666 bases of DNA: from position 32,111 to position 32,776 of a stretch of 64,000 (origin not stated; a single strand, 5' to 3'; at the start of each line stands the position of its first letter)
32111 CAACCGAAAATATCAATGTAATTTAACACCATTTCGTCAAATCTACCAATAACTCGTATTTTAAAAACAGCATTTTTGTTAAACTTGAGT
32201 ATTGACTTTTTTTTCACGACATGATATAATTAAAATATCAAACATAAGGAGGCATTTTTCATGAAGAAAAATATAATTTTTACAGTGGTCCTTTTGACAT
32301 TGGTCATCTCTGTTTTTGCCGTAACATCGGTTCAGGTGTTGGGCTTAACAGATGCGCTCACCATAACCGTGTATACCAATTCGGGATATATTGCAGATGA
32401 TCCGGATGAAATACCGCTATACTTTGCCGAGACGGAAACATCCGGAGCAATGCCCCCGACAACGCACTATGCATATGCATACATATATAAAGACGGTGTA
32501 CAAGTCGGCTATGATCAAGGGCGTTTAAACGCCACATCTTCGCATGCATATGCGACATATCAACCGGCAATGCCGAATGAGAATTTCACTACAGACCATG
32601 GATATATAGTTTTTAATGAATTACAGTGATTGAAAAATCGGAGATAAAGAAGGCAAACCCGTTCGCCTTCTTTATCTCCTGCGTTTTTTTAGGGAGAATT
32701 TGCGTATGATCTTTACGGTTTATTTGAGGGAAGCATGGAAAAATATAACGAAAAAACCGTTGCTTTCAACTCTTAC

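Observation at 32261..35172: S1, S2 and S3 define a small secreted protein family with a conserved Y/W-QPAMP ... T-x-H-G/S-Y C-terminal signature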

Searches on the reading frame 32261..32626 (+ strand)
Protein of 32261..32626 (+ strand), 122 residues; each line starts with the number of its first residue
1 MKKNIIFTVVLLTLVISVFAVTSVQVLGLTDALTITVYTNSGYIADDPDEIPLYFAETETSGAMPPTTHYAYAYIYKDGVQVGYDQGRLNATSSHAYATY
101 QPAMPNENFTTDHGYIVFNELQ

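Call 5: search_protein_families(library=pfam, proteins=[window:32261-32626:+], max_evalue=1)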
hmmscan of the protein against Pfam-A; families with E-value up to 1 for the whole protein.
window:32261-32626:+ (122 aa): 0 families

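Call 6: search_protein_families(library=ncbifam, proteins=[window:32261-32626:+], max_evalue=1)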
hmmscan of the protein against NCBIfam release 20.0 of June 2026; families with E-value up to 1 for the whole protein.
window:32261-32626:+ (122 aa): 0 families

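Call 24: search_protein_families(library=padloc, proteins=[window:32261-32626:+], max_evalue=1)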
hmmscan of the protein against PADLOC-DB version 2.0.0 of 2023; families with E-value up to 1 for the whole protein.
window:32261-32626:+ (122 aa): 0 families

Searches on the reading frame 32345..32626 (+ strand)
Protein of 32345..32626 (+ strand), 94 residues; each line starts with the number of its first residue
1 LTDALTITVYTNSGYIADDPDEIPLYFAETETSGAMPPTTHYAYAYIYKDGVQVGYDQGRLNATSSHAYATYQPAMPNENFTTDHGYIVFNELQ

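Call 8: find_homologous_proteins(query=A2, max_evalue=0.01)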
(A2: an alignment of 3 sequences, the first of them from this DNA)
Query A2 (3 sequences) (94 aa, profile of the alignment): 6 proteins with E <= 0.01 among 30 candidates.
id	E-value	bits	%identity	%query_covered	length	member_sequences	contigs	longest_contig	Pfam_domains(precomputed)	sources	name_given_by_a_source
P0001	1.2e-41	159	48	86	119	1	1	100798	-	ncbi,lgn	-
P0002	8.4e-40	153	53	72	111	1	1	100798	-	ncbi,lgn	-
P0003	9.9e-39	149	100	100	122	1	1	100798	-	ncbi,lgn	-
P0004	1.7e-32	129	48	88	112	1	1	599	-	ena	-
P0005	1.2e-29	120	51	87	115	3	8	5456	-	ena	-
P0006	6.3e-29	118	45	88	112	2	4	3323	-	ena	-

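Call 10: find_encoding_contigs(protein=P0005, flank=10000)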
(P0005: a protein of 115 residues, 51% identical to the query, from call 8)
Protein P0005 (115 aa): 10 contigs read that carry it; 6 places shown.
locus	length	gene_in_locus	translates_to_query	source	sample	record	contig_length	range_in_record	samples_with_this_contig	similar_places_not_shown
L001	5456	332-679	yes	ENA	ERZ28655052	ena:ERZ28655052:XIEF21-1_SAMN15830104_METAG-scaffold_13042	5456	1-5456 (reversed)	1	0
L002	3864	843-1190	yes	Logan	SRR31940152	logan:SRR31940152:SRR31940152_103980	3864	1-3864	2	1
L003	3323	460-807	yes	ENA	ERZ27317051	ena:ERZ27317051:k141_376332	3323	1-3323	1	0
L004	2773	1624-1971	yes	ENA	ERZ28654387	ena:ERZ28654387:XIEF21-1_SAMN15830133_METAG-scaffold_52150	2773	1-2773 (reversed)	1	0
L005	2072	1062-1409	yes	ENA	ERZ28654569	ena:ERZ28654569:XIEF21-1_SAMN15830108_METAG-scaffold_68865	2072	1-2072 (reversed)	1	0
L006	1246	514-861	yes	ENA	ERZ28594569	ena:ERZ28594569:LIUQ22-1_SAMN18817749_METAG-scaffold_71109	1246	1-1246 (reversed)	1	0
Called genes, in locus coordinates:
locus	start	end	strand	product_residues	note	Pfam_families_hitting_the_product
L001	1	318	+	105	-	?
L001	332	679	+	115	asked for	-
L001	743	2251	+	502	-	-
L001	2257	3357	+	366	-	PF12704:MacB_PCD (weak), PF02687:FtsX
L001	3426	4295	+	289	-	-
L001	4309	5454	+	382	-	?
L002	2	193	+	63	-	?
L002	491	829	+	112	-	-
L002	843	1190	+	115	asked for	-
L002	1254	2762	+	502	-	-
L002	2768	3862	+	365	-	?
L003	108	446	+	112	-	-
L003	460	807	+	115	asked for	-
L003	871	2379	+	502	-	-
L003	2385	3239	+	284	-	PF12704:MacB_PCD (weak)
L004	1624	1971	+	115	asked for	-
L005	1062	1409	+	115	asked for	-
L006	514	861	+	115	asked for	-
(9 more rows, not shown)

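Call 11: find_encoding_contigs(protein=P0006, flank=10000)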
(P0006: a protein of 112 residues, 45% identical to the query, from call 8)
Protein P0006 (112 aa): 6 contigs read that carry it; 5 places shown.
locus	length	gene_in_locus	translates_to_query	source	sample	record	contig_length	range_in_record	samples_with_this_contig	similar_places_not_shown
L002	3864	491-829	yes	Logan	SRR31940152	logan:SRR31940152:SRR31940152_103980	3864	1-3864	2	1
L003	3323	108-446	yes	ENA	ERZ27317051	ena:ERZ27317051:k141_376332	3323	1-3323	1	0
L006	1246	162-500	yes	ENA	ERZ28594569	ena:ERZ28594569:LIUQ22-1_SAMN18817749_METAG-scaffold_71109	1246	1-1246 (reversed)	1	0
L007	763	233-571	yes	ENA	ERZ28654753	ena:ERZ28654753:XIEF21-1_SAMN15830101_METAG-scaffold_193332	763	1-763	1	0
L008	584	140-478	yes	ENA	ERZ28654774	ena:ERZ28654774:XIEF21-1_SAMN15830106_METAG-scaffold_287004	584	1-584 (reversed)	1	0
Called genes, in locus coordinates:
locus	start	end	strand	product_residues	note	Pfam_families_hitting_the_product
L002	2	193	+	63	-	?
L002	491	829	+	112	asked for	-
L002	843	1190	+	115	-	-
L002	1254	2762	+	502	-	-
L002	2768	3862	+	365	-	?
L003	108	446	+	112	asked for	-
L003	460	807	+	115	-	-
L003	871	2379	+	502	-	-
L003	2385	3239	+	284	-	PF12704:MacB_PCD (weak)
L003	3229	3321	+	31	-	?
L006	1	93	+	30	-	?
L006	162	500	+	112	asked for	-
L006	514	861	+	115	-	-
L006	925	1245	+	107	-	?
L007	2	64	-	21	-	?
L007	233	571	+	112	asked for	-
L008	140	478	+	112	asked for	-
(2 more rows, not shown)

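Call 23: search_protein_families(library=pfam, proteins=[L001:3393-4292:+, L001:4309-5454:+], max_evalue=0.01)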
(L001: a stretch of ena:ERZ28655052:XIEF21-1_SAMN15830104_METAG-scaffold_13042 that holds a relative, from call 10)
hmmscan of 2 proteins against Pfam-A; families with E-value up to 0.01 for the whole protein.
L001:3393-4292:+ (300 aa): 0 families

L001:4309-5454:+ (382 aa): 2 families
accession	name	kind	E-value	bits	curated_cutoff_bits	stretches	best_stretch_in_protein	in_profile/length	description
PF00128.31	Alpha-amylase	-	2.8e-06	27.3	22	1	108-263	159-317/446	Alpha amylase, catalytic domain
PF14208.11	DUF4320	-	2.9e-05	24.6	25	1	23-61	1-39/119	Domain of unknown function (DUF4320)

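Call 25: predict_structure(alignment_id=A3)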
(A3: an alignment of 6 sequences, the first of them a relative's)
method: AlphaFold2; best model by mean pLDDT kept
length: 122 residues; sequences in the alignment: 6
mean_pLDDT: 78.7   pTM: 0.62
mean pLDDT of the five models: 78.7, 78.3, 77.1, 73.2, 67.6
residues with pLDDT >= 90: 42; 70-90: 44; 50-70: 26; < 50: 10
segments of 3 or more residues with pLDDT < 50: 27-32, 120-122
pLDDT, mean of each block of 10 residues (from residue 1): 67 77 51 75 77 91 76 95 86 89 88 81 35
secondary structure, 60 per line:
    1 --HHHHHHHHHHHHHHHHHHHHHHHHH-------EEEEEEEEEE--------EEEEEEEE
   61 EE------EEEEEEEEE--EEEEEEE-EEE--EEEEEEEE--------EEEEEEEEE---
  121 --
elements in order: H3-27 E35-44 E53-62 E69-77 E80-86 E88-90 E93-100 E109-117
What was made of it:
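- AF2 gives helix 3-27 followed by seven beta strands, pLDDT 78.7 (call 25).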

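Call 27: search_protein_representatives(alignment_id=A4)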
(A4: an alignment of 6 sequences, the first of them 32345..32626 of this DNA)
Query: 6 sequences, 87 profile positions. Proteins with E-value up to 0.001 (for the whole library): 5; up to 1e-10: 3; up to 1e-30: 3. The best 5 are listed.
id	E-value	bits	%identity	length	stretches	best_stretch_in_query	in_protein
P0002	6.6e-40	151.5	-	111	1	2-84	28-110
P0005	1.6e-38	147.1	-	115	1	1-86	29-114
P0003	7.7e-33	128.8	-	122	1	2-86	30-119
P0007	1.4e-05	41.4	-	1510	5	4-22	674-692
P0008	7.7e-04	35.9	-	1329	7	40-84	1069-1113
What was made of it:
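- The family is extremely rare (calls 8, 27).
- Tried and rejected: The word-indexed search of 5.8 billion proteins (call 8) and the full HMMER scan of 1.84 billion representatives (call 27) found only the window's own proteins plus three metagenomic clusters.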

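Call 29: fold_search(model_id=the predicted structure, library=pdb)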
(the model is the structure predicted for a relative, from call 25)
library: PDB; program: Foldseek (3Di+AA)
matches with E <= 10: 1263; with E <= 0.001: 0
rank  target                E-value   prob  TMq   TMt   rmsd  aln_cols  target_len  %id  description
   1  7ui8_A                2.6e-03  1.00  0.47  0.50   4.8       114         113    7  Intramolecular ester bond-containing repeat domain from E. columbae adhesin (split and religated) (released 2023-04-05)
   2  9hkj                  3.2e-03  1.00  0.38  0.52  12.3        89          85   13  Structure of Formosin D (released 2025-12-17)
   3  2x44                  1.1e-02  0.92  0.35  0.35   5.4       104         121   12  Structure of a strand-swapped dimeric form of CTLA-4 (released 2010-04-07)
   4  1edy_B                1.1e-02  0.90  0.35  0.33   8.3       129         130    8  CRYSTAL STRUCTURE OF RAT ALPHA 1-MACROGLOBULIN RECEPTOR BINDING DOMAIN (released 2000-12-01)
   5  9c9d_A                3.2e-02  0.89  0.36  0.20   6.5        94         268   14  Protein receptor (released 2025-08-27)
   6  8q30_0                3.2e-02  0.85  0.33  0.30   9.9       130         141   14  Sulfolobus acidocaldarius AAP filament. (released 2024-03-06)
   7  1tza_B                3.2e-02  0.41  0.25  0.24  14.4        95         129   14  X-ray structure of Northeast Structural Genomics Consortium target SoR45 (released 2004-07-27)
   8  3ghp_A                3.2e-02  0.20  0.20  0.14  16.6       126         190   10  Structure of the second type II cohesin module from the adaptor ScaA scaffoldin of Acetivibrio cellulolyticus (includi (released 2009-06-23)
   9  8xck_F                4.1e-02  0.13  0.17  0.09  18.9       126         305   10  Closed state of central tail fiber of bacteriophage lambda (released 2024-05-01)
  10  8b7d                  4.3e-02  0.38  0.28  0.24  14.4       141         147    6  Luminal domain of TMEM106B (released 2023-07-19)
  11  7uc3                  4.6e-02  0.93  0.40  0.35   6.3       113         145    7  Intramolecular ester bond-containing repeat domain from G. bergeri adhesin (released 2023-03-22)
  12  5u6f                  4.9e-02  0.66  0.32  0.16  12.8       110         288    7  Bacterial adhesin from Mobiluncus mulieris containing intramolecular disulfide, isopeptide, and ester bond cross-links ( (released 2018-06-13)
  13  1xq4_B                5.2e-02  0.87  0.38  0.39  11.4       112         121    9  Crystal Structure of the Putative ApaA Protein from Bordetella pertussis, Northeast Structural Genomics Target BeR40 (released 2004-11-09)
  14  8ose                  5.2e-02  0.38  0.26  0.08  14.6        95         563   14  C. perfringens chitinase CP4_3455 in complex with inhibitor bisdionin C (released 2023-07-12)
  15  9ifr                  5.5e-02  0.63  0.30  0.30   9.1       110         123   13  CLIPPER domain from the Gram-negative fibrillar adhesin "B9T28_05395 (released 2025-11-26)
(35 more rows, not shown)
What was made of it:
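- The best Foldseek matches are Ig-like adhesin repeat domains: 7ui8 with TM 0.47-0.50, plus 7uc3, 5u6f and 9ifr (call 29).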

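Call 39: find_related_loci(query=A3, collection=viral_contigs, flank=10000)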
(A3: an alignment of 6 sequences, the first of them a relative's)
Query A3 (122 aa) in viral_contigs; peptide patterns used: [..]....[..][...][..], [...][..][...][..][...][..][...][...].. (x = any residue, [..] = any of these).
30 stretches matched a pattern, but none encodes a relative of the query by tblastn (E <= 1e-3).

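Call 50: search_solved_structures(query=A4, max_evalue=10)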
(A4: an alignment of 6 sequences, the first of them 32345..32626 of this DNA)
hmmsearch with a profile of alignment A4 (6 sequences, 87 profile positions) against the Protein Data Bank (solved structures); distinct sequences matched with E-value up to 10: 1.
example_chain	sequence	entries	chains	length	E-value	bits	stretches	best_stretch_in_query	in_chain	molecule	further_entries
2yzt_A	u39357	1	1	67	0.67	13.6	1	5-34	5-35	Putative uncharacterized protein TTHA1756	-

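Call 52: find_related_loci(query=A3, collection=metagenome_contigs, flank=10000)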
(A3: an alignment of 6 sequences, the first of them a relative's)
Query A3 (122 aa) in metagenome_contigs; peptide patterns used: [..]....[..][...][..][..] (x = any residue, [..] = any of these).
44 stretches matched a pattern, but none encodes a relative of the query by tblastn (E <= 1e-3).

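Call 55: list_cluster_members(proteins=[P0001, P0002, P0003, P0009, P0010, P0012, P0004, P0005, P0006])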
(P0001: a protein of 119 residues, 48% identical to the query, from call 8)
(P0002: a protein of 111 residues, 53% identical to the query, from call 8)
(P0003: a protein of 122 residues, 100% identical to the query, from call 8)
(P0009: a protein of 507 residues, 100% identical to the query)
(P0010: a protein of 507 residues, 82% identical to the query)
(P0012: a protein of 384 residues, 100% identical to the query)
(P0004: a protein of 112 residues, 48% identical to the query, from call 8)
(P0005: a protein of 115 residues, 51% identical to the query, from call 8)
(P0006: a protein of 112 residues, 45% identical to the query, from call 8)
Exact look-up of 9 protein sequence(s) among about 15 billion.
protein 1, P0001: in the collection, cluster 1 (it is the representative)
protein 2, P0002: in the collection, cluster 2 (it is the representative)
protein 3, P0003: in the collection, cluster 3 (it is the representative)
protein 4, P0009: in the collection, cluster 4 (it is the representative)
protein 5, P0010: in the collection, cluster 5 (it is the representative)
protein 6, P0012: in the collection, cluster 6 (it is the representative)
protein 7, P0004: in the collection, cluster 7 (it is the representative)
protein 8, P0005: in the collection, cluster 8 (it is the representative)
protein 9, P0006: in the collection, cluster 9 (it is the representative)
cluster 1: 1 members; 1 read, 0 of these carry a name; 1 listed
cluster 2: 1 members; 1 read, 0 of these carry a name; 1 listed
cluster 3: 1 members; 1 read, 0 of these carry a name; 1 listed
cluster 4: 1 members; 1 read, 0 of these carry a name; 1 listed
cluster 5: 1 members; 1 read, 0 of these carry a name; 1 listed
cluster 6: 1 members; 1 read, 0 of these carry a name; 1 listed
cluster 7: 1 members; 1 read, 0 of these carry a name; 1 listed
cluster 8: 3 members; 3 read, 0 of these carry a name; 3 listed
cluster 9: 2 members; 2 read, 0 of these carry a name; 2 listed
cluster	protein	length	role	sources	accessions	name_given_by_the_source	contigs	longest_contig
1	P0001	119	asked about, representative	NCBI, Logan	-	-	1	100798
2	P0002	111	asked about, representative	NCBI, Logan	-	-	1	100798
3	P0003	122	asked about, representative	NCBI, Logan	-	-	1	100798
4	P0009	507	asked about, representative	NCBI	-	-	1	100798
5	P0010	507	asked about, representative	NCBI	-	-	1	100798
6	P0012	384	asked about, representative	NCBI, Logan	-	-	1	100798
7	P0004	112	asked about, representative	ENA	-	-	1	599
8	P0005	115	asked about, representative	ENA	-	-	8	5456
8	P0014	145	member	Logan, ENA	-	-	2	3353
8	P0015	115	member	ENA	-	-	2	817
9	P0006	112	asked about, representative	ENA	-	-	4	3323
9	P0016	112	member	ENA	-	-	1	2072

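Call 59: fold_search(model_id=the predicted structure, library=viral)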
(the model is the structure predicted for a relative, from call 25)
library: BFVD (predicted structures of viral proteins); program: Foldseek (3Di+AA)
matches with E <= 10: 964; with E <= 0.001: 0
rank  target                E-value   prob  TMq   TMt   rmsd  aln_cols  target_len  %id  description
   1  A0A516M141            2.5e-03  0.99  0.40  0.19  17.5       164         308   11  (no name in the UniProt tables at hand)
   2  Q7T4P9                4.3e-03  1.00  0.37  0.34   6.3        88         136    8  M polyprotein (Fragment) [Hantavirus Ce20]
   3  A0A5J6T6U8            4.9e-03  0.77  0.27  0.22  10.5       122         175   11  (no name in the UniProt tables at hand)
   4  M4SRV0                7.0e-03  0.97  0.31  0.25   6.2       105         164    7  (no name in the UniProt tables at hand)
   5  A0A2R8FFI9            7.5e-03  1.00  0.47  0.25   4.5       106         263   14  Collagen triple helix repeat protein [Brazilian cedratvirus IHUMI]
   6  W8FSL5                7.9e-03  0.99  0.37  0.28   6.1        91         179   10  M polyprotein (Fragment) [Juquitiba virus]
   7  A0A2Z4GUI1            1.1e-02  0.97  0.38  0.30  10.3       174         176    8  (no name in the UniProt tables at hand)
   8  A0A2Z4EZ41            1.3e-02  0.93  0.35  0.14   5.9        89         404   12  (no name in the UniProt tables at hand)
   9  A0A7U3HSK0            1.4e-02  0.99  0.43  0.33   5.1        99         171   10  (no name in the UniProt tables at hand)
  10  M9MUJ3                1.5e-02  0.87  0.32  0.18   8.3       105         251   14  (no name in the UniProt tables at hand)
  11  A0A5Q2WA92            1.9e-02  1.00  0.47  0.05   4.3        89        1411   15  (no name in the UniProt tables at hand)
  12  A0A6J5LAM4            1.9e-02  0.89  0.34  0.30  14.5       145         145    8  Uncharacterized protein [uncultured Caudovirales phage]
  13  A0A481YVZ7            1.9e-02  0.41  0.22  0.14  16.0       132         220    6  Uncharacterized protein [Marseillevirus LCMAC201]
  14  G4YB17                2.2e-02  0.21  0.20  0.05  13.1       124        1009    9  (no name in the UniProt tables at hand)
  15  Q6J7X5                2.6e-02  1.00  0.50  0.31   3.4       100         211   10  Pas56 [Actinoplanes phage phiAsp2]
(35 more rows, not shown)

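Call 60: search_protein_families(library=pfam, alignment_id=A3, max_evalue=10)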
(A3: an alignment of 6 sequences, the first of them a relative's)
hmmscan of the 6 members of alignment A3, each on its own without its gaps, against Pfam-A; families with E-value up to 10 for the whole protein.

A. member 1, P0003 (122 aa): 0 families

B. families by the number of members that match (of 6 scanned): 2 families
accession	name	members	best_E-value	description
PF00075.30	RNase_H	2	0.091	RNase H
PF11337.13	DUF3139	1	0.073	Protein of unknown function (DUF3139)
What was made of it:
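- Tried and rejected: The DUF3139 lead held for 1 of 6 members only (call 60).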

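Call 61: search_protein_families(library=phrogs, alignment_id=A3, max_evalue=1)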
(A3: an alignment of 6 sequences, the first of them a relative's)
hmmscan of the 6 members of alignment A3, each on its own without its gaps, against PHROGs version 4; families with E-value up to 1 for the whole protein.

A. member 1, P0003 (122 aa): 1 family
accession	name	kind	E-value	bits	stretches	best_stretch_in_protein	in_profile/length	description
phrog_11030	-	unknown function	0.13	13.4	1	1-24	1-24/73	-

B. families by the number of members that match (of 6 scanned): 11 families
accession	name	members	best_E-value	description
phrog_33938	-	2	0.1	-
phrog_1669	-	2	0.12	-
phrog_27953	-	1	0.035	-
phrog_4751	-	1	0.11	-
phrog_11030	-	1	0.13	-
phrog_25751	-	1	0.13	-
phrog_28137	-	1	0.15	-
phrog_26428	-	1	0.19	-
phrog_2941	-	1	0.23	virion structural protein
phrog_38036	-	1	0.34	-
phrog_23970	-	1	0.49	-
